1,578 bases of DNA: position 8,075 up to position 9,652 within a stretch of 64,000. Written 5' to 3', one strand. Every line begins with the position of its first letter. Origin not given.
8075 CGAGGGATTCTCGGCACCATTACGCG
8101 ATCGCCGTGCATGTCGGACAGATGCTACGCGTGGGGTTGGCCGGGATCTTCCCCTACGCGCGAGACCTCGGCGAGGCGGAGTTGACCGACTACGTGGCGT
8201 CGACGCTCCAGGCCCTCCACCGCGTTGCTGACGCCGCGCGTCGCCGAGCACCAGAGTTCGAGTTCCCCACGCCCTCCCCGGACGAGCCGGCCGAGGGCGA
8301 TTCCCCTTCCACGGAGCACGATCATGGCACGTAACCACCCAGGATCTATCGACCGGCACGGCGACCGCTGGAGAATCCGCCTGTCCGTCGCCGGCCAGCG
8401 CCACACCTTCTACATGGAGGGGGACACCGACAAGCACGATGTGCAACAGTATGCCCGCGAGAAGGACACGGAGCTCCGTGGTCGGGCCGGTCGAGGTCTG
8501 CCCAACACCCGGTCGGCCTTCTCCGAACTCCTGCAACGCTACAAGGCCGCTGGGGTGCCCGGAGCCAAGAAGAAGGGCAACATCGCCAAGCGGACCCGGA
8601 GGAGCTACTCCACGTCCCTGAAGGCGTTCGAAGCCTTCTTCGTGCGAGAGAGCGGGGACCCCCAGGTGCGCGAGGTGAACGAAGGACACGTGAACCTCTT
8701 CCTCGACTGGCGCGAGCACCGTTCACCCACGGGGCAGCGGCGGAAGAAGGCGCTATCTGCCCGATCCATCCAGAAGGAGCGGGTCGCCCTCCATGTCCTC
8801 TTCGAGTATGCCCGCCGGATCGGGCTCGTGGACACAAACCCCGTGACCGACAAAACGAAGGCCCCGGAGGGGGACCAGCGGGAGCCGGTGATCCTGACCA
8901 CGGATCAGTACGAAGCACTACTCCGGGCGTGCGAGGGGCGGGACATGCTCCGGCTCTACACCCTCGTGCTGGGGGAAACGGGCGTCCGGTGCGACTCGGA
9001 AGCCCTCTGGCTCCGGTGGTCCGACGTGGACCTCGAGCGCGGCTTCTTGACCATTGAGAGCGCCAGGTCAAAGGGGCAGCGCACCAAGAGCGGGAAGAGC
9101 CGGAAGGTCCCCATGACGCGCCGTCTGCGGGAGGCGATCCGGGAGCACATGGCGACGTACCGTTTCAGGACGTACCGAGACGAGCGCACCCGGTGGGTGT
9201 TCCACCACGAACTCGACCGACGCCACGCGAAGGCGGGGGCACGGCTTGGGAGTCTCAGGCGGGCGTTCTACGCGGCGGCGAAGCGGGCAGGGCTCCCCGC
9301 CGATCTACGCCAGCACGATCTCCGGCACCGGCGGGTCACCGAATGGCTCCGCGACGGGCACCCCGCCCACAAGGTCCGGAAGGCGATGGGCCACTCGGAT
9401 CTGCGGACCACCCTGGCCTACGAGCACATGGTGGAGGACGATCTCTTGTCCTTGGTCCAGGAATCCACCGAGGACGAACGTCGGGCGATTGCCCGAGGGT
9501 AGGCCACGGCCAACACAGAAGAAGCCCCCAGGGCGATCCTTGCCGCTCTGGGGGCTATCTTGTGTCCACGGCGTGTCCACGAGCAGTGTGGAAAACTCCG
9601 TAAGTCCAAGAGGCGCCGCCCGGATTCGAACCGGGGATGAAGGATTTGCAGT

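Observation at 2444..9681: Compact phage-satellite-like (PICI/P4-style) integrative island next to tRNA-Cys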

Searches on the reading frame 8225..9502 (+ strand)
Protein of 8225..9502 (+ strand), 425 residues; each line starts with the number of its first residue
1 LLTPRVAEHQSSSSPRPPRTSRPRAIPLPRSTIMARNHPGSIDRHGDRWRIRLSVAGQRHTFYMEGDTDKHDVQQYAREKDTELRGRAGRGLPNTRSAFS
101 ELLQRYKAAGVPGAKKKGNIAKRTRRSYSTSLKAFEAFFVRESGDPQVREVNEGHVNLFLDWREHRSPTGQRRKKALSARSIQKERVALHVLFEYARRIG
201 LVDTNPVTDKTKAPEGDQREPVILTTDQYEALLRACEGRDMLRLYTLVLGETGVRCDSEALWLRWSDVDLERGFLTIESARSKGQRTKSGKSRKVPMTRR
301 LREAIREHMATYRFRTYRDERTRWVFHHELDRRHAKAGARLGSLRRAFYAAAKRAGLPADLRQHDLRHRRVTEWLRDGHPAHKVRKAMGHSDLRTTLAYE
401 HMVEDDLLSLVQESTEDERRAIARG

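Call 4: search_protein_families(library=pfam, proteins=[window:8225-9502:+], max_evalue=0.1)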
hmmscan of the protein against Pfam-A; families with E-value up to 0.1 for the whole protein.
window:8225-9502:+ (425 aa): 4 families
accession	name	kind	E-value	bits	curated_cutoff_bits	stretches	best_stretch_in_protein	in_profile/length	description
PF00589.27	Phage_integrase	-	2.9e-26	92.7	27.1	1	224-402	3-168/172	Phage integrase family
PF02899.23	Phage_int_SAM_1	-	1.8e-06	28.6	22.3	1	118-198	12-81/83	Phage integrase, N-terminal SAM-like domain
PF13102.12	Phage_int_SAM_5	-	5.1e-05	24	22.3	1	115-210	12-95/98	Phage integrase SAM-like domain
PF13495.12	Phage_int_SAM_4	-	0.00051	20.8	27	1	119-195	13-77/85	Phage integrase, N-terminal SAM-like domain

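Call 9: search_protein_families(library=phrogs, proteins=[window:8324-9502:+], max_evalue=0.01)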
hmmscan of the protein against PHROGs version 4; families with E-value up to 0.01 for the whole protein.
window:8324-9502:+ (392 aa): 5 families
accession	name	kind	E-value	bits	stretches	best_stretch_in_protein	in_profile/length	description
phrog_1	-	integration and excision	1.5e-44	154.2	1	12-375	120-441/611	integrase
phrog_216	-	integration and excision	1.8e-27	97.2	1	143-373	11-228/301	integrase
phrog_7685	-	integration and excision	0.00031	21.4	1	321-372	174-226/240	integrase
phrog_23271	-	unknown function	0.00095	20.1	1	330-374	11-54/67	-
phrog_7244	-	integration and excision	0.0029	17.9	1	67-223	76-212/263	integrase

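Call 10: search_protein_families(library=ncbifam, proteins=[window:8324-9502:+], max_evalue=0.01)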
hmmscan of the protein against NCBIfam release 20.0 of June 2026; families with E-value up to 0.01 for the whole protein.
window:8324-9502:+ (392 aa): 11 families
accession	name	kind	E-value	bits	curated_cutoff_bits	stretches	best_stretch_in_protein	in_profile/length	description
NF040815.2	recomb_XerA_Arch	equivalog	1.7e-28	99.9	220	1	83-374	8-259/263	site-specific tyrosine recombinase/integron integrase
TIGR02225.1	recomb_XerD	equivalog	2e-28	99.6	329.6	1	86-380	12-285/290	site-specific tyrosine recombinase XerD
TIGR02224.1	recomb_XerC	equivalog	1.7e-26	93.3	335.15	1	85-377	11-285/295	tyrosine recombinase XerC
NF001399.0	PRK00283.1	subfamily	7.9e-26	91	279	1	86-380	21-294/300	tyrosine recombinase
TIGR02249.1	integrase_gron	subfamily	1.1e-23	84.1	265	2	86-288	13-189/315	integron integrase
NF011946.0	PRK15417.1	equivalog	1.2e-14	54.3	435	2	310-371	256-317/337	integron integrase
NF003462.0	PRK05084.1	equivalog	3.1e-09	36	267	1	210-380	199-355/360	tyrosine recombinase XerS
NF002331.0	PRK01287.1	subfamily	1.6e-07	30.7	371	1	84-382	39-324/365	site-specific tyrosine recombinase XerC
NF007370.0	PRK09870.1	subfamily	5e-05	23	221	1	184-369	6-179/200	tyrosine-type DNA invertase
NF007246.0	PRK09692.1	domain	0.0009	18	434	1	160-360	182-366/413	integrase domain-containing protein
NF007371.0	PRK09871.1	subfamily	0.0011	18.6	222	1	191-367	7-172/198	tyrosine-type DNA invertase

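Call 76: find_homologous_proteins(query=window:8324-9502:+, max_evalue=1e-20)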
Query window:8324-9502:+ (392 aa): 548 proteins with E <= 1e-20 among 8000 candidates; the best 120 are listed.
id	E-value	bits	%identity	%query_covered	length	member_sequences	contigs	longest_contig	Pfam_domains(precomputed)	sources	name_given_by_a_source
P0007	1.8e-258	875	100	100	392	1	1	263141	PF00589.28,PF02899.24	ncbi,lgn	ncbi:MAG: site-specific integrase [Gemmatimonadota bacterium]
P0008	1.2e-163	563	66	99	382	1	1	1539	PF00589.28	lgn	-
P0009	8.0e-163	560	68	99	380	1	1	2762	PF00589.28,PF02899.24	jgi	-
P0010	3.1e-159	548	67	97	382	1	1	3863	PF00589.28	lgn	-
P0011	1.7e-152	526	63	99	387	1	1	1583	PF00589.28,PF02899.24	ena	-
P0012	2.1e-152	526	63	96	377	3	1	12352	PF00589.28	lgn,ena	-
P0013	4.4e-150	518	62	99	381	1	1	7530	PF00589.28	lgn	-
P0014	2.0e-148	513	64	96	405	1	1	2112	PF00589.28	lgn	-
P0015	2.2e-148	512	61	99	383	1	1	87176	PF00589.28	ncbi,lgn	ncbi:MAG: tyrosine-type recombinase/integrase [Gemmatimonadota bacterium]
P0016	4.3e-148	511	62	98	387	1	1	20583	PF00589.28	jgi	jgi:integrase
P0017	1.0e-147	510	62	97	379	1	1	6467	PF00589.28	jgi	jgi:integrase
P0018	3.3e-146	505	62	99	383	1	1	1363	PF00589.28,PF02899.24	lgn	-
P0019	3.5e-146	505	61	99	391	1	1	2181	PF00589.28,PF02899.24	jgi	-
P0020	6.6e-146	504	61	99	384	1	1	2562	PF00589.28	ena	-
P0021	3.9e-144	498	62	96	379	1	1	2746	PF00589.28,PF02899.24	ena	-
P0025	3.2e-140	486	64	90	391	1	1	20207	PF00589.28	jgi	jgi:integrase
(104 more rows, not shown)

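Call 77: find_encoding_contigs(protein=P0016, flank=10000, max_places=2)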
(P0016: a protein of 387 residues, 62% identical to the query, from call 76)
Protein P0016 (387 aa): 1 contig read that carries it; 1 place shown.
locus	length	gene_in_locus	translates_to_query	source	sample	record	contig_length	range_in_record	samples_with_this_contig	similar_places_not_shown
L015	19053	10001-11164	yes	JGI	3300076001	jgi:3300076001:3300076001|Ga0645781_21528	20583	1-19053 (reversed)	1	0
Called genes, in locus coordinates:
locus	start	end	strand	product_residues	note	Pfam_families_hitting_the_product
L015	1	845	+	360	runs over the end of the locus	PF04465:DUF499 (weak)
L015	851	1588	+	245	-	PF04465:DUF499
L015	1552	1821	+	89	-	-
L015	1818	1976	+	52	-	-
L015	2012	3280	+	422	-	PF02463:SMC_N (weak), PF11398:DUF2813 (faint), PF13175:AAA_15 (weak), PF13476:AAA_23 (weak), PF13304:AAA_21, PF13175:AAA_15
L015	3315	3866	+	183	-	-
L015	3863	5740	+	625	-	PF00580:UvrD-helicase, PF13245:AAA_19, PF13604:AAA_30 (weak), PF13361:UvrD_C, PF13538:UvrD_C_2 (weak)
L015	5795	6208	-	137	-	-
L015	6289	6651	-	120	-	-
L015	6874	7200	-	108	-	-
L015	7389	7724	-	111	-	-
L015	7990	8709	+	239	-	-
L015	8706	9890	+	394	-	PF13086:AAA_11, PF13604:AAA_30 (weak), PF13087:AAA_12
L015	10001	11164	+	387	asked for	PF00589:Phage_integrase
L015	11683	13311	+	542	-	-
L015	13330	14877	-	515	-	PF02463:SMC_N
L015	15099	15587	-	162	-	PF20143:NAD_kinase_C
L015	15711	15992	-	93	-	PF01513:NAD_kinase (faint)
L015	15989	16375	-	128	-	PF02780:Transketolase_C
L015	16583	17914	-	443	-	PF13292:DXP_synthase_N, PF00456:Transketolase_N (faint), PF02775:TPP_enzyme_C (faint)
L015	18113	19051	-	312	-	?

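Call 78: find_encoding_contigs(protein=P0025, flank=10000, max_places=2)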
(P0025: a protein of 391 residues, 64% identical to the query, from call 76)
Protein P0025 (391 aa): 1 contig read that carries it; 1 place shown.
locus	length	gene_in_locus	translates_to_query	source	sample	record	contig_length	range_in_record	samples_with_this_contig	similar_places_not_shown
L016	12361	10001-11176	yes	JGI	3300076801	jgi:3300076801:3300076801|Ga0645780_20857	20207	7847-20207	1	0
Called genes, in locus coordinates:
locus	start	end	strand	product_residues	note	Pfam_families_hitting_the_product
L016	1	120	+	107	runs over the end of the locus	-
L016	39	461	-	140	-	-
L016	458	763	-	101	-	-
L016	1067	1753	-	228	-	-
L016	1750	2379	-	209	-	-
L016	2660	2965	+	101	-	-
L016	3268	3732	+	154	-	-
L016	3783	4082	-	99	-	-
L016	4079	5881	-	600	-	-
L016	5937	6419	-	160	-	-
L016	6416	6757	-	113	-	-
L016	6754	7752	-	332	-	PF13481:AAA_25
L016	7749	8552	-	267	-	PF09250:Prim-Pol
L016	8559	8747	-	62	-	PF21983:NikA-like (weak)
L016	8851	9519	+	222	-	-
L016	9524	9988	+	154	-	-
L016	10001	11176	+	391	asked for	PF00589:Phage_integrase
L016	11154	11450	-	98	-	-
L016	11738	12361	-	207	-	?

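Call 79: find_encoding_contigs(protein=P0012, flank=10000, max_places=2)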
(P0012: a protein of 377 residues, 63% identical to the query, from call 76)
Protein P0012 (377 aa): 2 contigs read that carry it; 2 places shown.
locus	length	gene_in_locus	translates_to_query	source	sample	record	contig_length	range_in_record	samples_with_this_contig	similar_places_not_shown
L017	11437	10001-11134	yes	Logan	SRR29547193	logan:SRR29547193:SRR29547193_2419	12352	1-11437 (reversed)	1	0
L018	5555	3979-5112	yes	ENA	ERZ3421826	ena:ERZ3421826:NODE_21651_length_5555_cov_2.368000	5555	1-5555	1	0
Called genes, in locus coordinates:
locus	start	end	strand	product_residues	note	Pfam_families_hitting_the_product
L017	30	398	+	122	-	-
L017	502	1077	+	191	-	-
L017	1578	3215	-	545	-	-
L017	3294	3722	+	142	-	-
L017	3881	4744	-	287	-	-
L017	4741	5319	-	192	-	-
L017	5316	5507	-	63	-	-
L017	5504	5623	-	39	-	-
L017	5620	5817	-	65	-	-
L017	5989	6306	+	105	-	PF01527:HTH_Tnp_1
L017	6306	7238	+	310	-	PF13276:HTH_21, PF00665:rve, PF13683:rve_3, PF13333:rve_2 (weak)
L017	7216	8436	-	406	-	PF13481:AAA_25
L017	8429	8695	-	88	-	-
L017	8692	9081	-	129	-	-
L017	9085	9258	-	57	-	-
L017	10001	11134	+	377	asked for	PF00589:Phage_integrase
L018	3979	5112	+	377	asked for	PF00589:Phage_integrase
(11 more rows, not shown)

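Call 101: search_protein_families(library=phrogs, proteins=[L016:4079-5881:-, L016:3783-4082:-, L016:3268-3732:+, L016:2660-2965:+, L016:1750-2379:-, L016:1067-1753:-, L016:458-763:-, L016:39-461:-, L016:6416-6757:-], max_evalue=0.001)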
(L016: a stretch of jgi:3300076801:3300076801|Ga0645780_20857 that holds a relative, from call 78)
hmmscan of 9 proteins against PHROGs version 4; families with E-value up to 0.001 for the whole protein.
L016:4079-5881:- (600 aa): 1 family
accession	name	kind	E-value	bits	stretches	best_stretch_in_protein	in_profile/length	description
phrog_9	-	head and packaging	3.2e-12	47.1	1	133-295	223-378/812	terminase large subunit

L016:3783-4082:- (99 aa): 0 families

L016:3268-3732:+ (154 aa): 0 families

L016:2660-2965:+ (101 aa): 0 families

L016:1750-2379:- (209 aa): 0 families

L016:1067-1753:- (228 aa): 0 families

L016:458-763:- (101 aa): 0 families

L016:39-461:- (140 aa): 0 families

L016:6416-6757:- (113 aa): 0 families

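Call 102: search_solved_structures(query=L016:4079-5881:-, max_evalue=1)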
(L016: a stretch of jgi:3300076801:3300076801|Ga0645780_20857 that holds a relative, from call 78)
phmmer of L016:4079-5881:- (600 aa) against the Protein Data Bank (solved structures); distinct sequences matched with E-value up to 1: 0.

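Call 103: search_dna_similar(query=L016:4079-5881:-, collection=phages, mode=protein, max_evalue=0.001, max_rows=15)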
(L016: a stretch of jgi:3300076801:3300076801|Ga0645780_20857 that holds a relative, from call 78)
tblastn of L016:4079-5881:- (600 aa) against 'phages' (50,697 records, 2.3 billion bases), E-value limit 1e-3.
Records with a match: 2; places in all: 2; records where one place covers at least 80% of the query: 0.
Best place of each record, by identity: <60% 2.
By first word of the organism name: Synechococcus 2.
By host as written in the record: Synechococcus sp. CB0101 2.
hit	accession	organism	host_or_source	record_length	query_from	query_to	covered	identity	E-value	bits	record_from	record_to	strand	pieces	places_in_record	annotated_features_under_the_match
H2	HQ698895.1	Synechococcus phage S-CBS4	Synechococcus sp. CB0101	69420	134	406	46%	23.9%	1e-13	81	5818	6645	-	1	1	terL: terminase large subunit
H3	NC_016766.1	Synechococcus phage S-CBS4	Synechococcus sp. CB0101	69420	134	406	46%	23.9%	1e-13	81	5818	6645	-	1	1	terL: terminase large subunit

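Call 107: find_encoding_contigs(protein=P0013, flank=10000, max_places=2)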
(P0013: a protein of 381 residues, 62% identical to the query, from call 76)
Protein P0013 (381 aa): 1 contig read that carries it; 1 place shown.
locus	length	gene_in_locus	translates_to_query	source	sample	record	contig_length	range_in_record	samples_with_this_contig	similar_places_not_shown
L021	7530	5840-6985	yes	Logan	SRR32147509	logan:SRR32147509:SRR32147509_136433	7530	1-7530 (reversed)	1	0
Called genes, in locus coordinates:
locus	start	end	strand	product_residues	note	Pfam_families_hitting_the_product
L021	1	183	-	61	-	?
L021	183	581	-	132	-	-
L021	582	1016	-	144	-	-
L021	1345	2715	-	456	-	PF19263:DUF5906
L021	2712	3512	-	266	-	PF09250:Prim-Pol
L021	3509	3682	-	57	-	-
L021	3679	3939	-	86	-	-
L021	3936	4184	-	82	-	-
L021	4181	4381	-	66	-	PF21983:NikA-like, PF01402:RHH_1 (faint), PF08681:TacA1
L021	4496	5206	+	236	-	-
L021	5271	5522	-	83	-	-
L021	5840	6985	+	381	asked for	PF00589:Phage_integrase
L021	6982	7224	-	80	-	PF22266:DUF6953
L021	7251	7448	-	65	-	PF09926:DUF2158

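Call 108: find_encoding_contigs(protein=P0015, flank=10000, max_places=2)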
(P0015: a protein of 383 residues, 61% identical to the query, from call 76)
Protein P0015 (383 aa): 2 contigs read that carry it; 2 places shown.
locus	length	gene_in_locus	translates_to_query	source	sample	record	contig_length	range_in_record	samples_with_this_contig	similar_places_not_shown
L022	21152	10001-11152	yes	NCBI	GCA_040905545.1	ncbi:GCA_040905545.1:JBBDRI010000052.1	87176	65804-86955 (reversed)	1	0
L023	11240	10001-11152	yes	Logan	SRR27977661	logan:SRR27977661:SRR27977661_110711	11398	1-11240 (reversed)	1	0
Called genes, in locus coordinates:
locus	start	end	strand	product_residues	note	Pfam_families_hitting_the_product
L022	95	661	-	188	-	-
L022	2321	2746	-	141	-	PF00436:SSB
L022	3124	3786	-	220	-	-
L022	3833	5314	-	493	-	-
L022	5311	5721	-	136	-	-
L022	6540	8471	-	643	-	PF08707:PriCT_2, PF13481:AAA_25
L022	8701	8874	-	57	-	-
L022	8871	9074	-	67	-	-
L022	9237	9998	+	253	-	-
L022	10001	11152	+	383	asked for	PF00589:Phage_integrase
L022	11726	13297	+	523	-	-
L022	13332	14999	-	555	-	PF02463:SMC_N, PF13476:AAA_23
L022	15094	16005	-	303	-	PF01513:NAD_kinase, PF20143:NAD_kinase_C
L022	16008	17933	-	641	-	PF13292:DXP_synthase_N, PF02779:Transket_pyr, PF02780:Transketolase_C, PF17147:PFOR_II (weak)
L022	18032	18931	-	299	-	PF00348:polyprenyl_synt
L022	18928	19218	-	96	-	PF02609:Exonuc_VII_S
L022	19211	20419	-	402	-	PF13742:tRNA_anti_2, PF01336:tRNA_anti-codon, PF02601:Exonuc_VII_L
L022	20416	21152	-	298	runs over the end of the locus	PF00763:THF_DHG_CYH, PF02882:THF_DHG_CYH_C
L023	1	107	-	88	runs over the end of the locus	?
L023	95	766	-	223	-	-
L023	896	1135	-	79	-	-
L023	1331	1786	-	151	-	-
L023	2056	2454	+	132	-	-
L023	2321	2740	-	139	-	PF00436:SSB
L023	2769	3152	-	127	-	PF24608:PDDEXK_15 (weak)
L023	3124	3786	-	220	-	-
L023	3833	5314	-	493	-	-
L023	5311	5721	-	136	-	-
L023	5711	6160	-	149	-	-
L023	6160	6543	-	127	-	-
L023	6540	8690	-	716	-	PF08707:PriCT_2, PF13481:AAA_25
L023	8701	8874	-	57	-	-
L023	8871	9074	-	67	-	-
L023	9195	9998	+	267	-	-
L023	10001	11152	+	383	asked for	PF00589:Phage_integrase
